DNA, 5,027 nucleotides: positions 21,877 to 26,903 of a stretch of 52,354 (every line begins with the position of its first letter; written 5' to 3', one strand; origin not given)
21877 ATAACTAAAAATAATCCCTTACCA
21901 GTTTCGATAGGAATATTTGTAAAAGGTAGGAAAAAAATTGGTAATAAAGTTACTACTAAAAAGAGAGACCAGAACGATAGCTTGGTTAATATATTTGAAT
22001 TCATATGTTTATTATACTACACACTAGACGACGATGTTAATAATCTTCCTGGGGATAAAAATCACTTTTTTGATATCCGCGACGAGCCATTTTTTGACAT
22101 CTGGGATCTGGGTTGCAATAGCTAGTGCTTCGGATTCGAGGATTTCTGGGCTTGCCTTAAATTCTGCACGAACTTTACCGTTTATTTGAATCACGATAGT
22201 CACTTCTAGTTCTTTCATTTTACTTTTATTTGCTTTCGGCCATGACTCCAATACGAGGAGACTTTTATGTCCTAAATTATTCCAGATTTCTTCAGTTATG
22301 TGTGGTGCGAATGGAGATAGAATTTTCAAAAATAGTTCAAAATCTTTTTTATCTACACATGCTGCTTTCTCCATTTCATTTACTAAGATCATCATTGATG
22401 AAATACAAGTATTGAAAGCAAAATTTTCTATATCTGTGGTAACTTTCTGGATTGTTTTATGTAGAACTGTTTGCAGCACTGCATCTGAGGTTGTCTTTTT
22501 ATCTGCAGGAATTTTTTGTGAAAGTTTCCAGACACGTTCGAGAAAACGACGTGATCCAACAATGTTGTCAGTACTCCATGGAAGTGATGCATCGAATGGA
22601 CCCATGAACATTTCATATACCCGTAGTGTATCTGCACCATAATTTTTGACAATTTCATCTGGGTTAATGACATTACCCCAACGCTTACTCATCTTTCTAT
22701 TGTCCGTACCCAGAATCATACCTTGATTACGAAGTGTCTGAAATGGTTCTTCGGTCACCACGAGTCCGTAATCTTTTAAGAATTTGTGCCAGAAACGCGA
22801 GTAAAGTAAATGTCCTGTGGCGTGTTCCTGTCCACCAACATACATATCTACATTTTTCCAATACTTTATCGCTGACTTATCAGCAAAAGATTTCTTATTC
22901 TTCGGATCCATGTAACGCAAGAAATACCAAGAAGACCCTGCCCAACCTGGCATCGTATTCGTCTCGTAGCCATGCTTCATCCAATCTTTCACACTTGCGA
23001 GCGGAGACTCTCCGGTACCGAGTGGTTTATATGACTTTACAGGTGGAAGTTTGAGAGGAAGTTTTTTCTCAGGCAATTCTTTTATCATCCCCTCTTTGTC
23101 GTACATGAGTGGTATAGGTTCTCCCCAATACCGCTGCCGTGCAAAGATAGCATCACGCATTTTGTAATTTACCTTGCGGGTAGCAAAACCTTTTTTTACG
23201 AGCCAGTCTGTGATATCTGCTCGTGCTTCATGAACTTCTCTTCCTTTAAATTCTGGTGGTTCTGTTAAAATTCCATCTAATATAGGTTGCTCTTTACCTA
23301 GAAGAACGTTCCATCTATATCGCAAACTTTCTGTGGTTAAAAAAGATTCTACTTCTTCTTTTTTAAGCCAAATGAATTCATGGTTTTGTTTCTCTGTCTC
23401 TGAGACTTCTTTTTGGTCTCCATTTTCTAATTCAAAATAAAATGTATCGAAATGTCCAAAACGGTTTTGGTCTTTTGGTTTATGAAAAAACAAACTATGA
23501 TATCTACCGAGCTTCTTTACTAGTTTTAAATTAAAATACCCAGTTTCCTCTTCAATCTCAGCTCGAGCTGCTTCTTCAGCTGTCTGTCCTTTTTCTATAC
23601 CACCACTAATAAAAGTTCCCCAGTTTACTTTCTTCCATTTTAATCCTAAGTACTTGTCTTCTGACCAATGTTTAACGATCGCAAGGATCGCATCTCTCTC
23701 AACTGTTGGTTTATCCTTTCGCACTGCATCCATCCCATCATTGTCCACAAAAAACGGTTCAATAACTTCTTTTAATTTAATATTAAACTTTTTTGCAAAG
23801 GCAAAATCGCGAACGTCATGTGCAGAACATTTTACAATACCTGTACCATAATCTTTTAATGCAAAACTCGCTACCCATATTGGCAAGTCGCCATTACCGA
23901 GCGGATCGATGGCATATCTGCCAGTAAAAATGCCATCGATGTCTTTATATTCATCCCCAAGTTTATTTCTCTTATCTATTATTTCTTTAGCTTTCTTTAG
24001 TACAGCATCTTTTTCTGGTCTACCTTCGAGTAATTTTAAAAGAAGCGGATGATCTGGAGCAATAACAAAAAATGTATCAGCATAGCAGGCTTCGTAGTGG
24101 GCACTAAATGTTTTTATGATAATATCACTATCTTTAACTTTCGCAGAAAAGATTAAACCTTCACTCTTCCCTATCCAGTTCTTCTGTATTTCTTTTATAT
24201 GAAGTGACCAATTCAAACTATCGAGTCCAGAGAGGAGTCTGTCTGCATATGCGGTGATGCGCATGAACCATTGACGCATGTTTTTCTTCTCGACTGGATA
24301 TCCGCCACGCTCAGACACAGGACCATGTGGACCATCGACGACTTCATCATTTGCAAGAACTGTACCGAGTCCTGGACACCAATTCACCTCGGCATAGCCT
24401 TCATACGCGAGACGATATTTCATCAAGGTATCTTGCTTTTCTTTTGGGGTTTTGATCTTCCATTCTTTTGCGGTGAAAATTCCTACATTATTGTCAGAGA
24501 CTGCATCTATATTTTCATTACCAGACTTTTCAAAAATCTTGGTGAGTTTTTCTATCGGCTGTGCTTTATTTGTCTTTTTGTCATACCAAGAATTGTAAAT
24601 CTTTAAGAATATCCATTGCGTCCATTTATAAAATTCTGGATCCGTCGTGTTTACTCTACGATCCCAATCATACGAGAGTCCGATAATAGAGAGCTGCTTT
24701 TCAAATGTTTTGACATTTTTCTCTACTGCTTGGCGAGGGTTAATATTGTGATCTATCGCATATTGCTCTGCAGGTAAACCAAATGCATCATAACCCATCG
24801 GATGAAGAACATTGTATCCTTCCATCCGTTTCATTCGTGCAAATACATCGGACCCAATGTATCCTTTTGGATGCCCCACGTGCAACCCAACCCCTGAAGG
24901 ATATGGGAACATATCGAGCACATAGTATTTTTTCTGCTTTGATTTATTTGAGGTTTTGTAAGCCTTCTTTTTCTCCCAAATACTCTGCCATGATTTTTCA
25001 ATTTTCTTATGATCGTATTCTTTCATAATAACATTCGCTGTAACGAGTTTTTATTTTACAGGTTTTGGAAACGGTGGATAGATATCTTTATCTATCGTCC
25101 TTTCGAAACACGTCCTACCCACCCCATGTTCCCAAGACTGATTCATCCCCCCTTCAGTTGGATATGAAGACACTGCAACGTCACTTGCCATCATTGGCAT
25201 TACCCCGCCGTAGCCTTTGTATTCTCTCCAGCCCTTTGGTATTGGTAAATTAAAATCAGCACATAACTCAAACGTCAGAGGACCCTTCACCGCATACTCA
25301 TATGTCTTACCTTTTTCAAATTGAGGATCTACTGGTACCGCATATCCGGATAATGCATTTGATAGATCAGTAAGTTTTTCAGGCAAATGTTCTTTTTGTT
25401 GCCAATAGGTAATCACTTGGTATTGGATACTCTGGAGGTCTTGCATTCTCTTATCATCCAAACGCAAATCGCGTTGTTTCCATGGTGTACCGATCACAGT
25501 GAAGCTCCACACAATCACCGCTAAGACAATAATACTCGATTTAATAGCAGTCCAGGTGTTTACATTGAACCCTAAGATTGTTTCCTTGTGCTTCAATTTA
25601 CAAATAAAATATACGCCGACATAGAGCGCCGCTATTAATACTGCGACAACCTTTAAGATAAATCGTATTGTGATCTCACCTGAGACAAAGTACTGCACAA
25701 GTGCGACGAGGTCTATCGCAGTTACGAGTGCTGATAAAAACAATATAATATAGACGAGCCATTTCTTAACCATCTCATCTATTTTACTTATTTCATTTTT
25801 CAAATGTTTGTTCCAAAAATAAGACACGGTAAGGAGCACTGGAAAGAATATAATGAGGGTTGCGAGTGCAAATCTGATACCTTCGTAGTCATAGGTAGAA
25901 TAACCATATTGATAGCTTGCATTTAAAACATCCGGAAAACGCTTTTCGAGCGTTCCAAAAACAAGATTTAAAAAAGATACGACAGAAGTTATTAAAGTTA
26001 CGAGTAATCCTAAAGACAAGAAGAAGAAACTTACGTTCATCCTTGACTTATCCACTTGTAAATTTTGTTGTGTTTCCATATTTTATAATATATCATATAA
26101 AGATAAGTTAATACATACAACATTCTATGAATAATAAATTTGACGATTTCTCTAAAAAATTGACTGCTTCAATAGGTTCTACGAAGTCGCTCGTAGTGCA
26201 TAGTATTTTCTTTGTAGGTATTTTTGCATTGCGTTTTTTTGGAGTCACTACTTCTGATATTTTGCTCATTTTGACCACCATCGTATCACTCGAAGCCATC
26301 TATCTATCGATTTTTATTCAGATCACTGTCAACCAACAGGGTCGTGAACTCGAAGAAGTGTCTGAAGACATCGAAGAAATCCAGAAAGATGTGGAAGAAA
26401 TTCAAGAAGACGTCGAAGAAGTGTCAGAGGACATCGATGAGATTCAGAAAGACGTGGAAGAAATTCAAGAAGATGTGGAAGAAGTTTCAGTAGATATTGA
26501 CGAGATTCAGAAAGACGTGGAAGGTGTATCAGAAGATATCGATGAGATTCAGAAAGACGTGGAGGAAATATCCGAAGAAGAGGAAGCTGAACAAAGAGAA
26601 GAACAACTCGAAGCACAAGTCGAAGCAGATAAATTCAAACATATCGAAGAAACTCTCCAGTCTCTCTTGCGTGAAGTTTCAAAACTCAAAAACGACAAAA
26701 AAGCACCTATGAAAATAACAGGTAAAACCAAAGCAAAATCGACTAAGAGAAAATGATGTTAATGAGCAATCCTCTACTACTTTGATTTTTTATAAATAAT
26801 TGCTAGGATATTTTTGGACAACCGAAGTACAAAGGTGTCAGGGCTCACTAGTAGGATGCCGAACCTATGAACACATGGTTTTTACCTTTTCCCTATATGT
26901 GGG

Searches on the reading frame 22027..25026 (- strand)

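Call 78: search_protein_families(library=pfam, proteins=[window:22027-25026:-], max_evalue=0.00001)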
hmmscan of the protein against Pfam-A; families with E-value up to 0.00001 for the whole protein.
window:22027-25026:- (1000 aa): 5 families
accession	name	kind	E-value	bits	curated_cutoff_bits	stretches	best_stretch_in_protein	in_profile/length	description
PF00133.28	tRNA-synt_1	-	2.6e-36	125.7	22.7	2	623-804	228-401/414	tRNA synthetases class I (I, L, M and V)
PF13603.12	tRNA-synt_1_2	-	1.9e-34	119.2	25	1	282-425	1-143/185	Leucyl-tRNA synthetase, editing domain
PF09334.17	tRNA-synt_1g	-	5.5e-23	81.8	20.1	1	39-156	6-120/391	tRNA synthetases class I (M)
PF08264.19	Anticodon_1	-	3.6e-21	76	25.1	1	852-961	5-141/148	Anticodon-binding domain of tRNA ligase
PF00293.34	NUDIX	-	8.5e-12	45.7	21.1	1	466-559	29-118/134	NUDIX domain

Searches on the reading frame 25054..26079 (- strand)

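Call 77: search_protein_families(library=pfam, proteins=[window:25054-26079:-], max_evalue=0.00001)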
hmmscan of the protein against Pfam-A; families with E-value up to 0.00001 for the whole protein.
window:25054-26079:- (342 aa): 1 family
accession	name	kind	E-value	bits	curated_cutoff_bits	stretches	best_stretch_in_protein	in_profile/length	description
PF18920.5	DUF5671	-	3.5e-14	53.2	28.4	1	19-153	2-129/132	Domain of unknown function (DUF5671)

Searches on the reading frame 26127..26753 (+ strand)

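Call 77: search_protein_families(library=pfam, proteins=[window:26127-26753:+], max_evalue=0.00001)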
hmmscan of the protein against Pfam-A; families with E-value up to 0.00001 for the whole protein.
window:26127-26753:+ (209 aa): 4 families
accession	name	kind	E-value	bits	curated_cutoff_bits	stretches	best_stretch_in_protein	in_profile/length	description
PF06103.16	DUF948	-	1.2e-11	45.1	37.2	1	52-135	5-88/89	Bacterial protein of unknown function (DUF948)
PF06009.19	Laminin_II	-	6.3e-08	33.2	33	0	103-188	5-96/138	Laminin Domain II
PF04728.18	LPP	-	2.4e-06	28.2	29.1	0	82-116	2-36/53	Lipoprotein leucine-zipper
PF25762.1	HAUS1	-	3.3e-06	27.5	40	1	66-190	107-227/236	HAUS augmin-like complex subunit 1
